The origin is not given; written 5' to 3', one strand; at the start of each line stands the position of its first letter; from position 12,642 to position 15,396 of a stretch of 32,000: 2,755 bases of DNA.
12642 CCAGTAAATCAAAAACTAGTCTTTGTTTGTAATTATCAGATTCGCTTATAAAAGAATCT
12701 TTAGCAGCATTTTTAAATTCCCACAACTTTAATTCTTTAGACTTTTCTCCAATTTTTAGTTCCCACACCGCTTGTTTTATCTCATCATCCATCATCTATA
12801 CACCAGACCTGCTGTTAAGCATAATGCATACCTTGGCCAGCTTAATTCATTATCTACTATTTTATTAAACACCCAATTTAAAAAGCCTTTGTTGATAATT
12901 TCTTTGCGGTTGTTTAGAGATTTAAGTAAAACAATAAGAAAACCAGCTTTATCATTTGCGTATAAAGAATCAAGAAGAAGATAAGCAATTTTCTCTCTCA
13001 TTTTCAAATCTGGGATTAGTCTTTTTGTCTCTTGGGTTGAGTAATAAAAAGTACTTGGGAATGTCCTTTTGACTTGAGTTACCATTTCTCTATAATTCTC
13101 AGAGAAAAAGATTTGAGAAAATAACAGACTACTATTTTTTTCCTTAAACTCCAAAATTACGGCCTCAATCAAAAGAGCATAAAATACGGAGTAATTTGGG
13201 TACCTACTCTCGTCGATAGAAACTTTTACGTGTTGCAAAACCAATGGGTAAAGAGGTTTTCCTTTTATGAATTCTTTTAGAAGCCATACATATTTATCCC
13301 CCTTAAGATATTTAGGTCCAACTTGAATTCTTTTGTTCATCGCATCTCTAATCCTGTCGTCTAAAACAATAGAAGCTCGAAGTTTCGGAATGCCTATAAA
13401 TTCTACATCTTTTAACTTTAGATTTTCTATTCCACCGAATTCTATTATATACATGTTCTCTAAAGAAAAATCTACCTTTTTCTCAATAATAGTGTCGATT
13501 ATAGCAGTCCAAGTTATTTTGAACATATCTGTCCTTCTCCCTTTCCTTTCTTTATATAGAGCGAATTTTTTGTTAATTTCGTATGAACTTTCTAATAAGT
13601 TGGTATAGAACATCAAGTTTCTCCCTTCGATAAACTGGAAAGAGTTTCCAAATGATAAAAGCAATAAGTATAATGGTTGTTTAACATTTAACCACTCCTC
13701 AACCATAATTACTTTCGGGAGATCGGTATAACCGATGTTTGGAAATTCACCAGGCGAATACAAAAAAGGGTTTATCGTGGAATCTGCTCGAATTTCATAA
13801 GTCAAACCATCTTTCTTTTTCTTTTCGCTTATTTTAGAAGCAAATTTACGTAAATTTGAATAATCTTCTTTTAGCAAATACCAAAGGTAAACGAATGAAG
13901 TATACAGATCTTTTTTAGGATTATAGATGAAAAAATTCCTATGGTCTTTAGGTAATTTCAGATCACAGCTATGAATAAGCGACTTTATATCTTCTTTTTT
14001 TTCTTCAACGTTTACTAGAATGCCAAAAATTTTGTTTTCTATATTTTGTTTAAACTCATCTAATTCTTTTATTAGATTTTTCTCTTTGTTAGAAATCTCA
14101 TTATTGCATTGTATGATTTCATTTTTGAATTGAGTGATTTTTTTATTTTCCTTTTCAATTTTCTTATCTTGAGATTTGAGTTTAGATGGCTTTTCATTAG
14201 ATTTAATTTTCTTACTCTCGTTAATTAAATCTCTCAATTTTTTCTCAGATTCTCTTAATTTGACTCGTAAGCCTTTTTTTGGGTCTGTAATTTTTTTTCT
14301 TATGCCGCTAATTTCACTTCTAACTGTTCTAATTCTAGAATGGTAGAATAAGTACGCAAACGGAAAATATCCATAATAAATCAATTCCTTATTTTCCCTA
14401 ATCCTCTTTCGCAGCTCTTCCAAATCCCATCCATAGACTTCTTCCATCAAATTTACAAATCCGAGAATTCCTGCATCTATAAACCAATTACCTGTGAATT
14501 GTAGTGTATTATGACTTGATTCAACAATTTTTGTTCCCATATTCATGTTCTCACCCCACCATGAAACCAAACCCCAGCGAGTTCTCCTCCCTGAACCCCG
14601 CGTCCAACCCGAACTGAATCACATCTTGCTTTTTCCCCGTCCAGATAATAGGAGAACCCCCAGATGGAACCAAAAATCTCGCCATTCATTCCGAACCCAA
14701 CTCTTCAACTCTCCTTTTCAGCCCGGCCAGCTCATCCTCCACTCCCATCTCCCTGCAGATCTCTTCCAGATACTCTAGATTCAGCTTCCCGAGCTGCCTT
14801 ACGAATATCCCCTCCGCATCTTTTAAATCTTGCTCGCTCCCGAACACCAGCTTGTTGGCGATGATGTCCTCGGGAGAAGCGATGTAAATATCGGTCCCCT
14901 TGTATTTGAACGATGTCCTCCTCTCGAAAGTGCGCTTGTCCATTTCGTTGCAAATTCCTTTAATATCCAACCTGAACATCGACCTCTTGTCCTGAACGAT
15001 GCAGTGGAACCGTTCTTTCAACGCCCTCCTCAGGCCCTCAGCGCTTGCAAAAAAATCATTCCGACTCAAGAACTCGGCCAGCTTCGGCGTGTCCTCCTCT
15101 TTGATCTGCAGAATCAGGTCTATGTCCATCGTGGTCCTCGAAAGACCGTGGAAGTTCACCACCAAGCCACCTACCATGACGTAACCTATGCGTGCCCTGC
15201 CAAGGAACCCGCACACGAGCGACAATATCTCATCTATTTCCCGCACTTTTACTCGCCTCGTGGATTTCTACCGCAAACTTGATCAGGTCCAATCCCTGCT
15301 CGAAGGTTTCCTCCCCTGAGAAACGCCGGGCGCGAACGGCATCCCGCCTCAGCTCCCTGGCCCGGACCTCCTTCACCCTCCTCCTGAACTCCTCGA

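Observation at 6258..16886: Two ATPase + PD-(D/E)xK-like genes bracket the interference module inside a type I cas operon: candidate CRISPR-embedded accessory or defence modules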

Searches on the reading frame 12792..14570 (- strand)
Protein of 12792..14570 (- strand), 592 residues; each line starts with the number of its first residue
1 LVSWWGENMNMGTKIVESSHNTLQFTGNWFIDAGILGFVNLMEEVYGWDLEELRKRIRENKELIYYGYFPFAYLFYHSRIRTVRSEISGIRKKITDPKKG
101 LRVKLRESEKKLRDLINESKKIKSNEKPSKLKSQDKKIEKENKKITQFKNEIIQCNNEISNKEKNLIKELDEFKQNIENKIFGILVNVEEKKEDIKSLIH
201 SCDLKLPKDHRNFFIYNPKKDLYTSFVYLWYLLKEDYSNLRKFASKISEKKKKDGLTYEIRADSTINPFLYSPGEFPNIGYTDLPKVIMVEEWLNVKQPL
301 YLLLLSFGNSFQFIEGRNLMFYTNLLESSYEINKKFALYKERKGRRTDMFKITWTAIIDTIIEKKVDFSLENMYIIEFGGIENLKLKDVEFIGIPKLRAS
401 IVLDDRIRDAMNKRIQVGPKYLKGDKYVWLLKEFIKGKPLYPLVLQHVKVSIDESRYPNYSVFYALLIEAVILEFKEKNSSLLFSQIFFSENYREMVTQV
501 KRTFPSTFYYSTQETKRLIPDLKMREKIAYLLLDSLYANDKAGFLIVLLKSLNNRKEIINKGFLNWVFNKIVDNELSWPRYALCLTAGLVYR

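Call 5: search_protein_families(library=pfam, proteins=[window:12792-14570:-], max_evalue=0.01)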
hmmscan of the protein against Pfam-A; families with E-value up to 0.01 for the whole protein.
window:12792-14570:- (592 aa): 1 family
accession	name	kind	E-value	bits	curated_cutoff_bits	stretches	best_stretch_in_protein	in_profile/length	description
PF04012.17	PspA_IM30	-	0.008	16.2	33.9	0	81-181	8-100/220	PspA/IM30 family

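Call 6: search_protein_families(library=ncbifam, proteins=[window:12792-14570:-], max_evalue=0.01)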
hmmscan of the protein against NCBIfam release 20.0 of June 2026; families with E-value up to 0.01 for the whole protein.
window:12792-14570:- (592 aa): 0 families

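Call 58: search_protein_families(library=padloc, proteins=[window:12792-14546:-], max_evalue=0.01)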
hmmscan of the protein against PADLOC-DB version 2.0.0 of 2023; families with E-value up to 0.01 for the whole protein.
window:12792-14546:- (584 aa): 3 families
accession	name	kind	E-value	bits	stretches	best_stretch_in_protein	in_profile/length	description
PDLC01542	Cas8b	-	4.3e-101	337.6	1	13-582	4-571/574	CAS-I-B; effector_LS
PDLC05062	PDC-S66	-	2.6e-06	25.1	1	72-172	3-103/282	-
PDLC01541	Cas11b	-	0.00085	17.7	1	516-550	26-60/98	CAS-I-B; effector_SS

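Call 81: find_homologous_proteins(query=window:12792-14546:-, max_evalue=1e-10)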
Query window:12792-14546:- (584 aa): 225 proteins with E <= 1e-10 among 8000 candidates; the best 120 are listed.
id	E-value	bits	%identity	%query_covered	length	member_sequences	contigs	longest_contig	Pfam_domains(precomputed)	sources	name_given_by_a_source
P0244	0.0e+0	1293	100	100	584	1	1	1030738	-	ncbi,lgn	-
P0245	1.8e-193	662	58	97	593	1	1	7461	-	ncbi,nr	ncbi:MAG: hypothetical protein NC833_04585 [Candidatus Omnitrophica bacterium]|nr:hypothetical prote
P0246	1.4e-186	640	56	98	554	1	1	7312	-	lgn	-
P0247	3.9e-176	605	52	98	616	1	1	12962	-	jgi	jgi:hypothetical protein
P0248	5.0e-163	562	49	99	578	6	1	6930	PF27870.1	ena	-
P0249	2.7e-151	523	48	98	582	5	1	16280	-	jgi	-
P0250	9.2e-151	521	48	97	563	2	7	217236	-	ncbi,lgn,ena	-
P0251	1.6e-149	517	47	98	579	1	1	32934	-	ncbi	-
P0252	3.4e-143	497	48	98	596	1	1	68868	-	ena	-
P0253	7.8e-143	495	47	97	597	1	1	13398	-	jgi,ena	-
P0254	5.1e-142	493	48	98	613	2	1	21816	-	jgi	-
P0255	3.4e-141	490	47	98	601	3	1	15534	-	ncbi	-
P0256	3.6e-141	490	46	97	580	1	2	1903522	-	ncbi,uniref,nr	ncbi:hypothetical protein [Geoglobus acetivorans]|uniref:Uncharacterized protein n=1 Tax=Geoglobus a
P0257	2.6e-140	487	48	98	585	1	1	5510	-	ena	-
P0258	2.3e-139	484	45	98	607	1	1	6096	-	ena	-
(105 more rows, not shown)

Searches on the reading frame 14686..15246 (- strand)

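Call 5: search_protein_families(library=pfam, proteins=[window:14686-15246:-], max_evalue=0.01)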
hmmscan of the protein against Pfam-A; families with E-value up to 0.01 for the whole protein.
window:14686-15246:- (186 aa): 3 families
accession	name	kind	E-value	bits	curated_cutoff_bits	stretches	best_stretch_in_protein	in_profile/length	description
PF19502.5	DUF6036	-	3.1e-07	30.8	23.6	1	4-165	6-134/164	Nucleotidyltransferase of unknown function (DUF6036)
PF08843.17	AbiEii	-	4.7e-05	23.9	22.5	1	22-134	15-147/238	Nucleotidyl transferase AbiEii toxin, Type IV TA system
PF09970.15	DUF2204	-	0.0088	16.1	20.3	0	7-140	4-137/181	Nucleotidyl transferase of unknown function (DUF2204)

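Call 6: search_protein_families(library=ncbifam, proteins=[window:14686-15246:-], max_evalue=0.01)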
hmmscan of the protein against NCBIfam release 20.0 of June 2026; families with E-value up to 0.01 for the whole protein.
window:14686-15246:- (186 aa): 0 families

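Call 58: search_protein_families(library=padloc, proteins=[window:14686-15246:-], max_evalue=0.01)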
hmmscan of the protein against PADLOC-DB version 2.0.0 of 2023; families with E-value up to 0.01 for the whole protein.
window:14686-15246:- (186 aa): 0 families
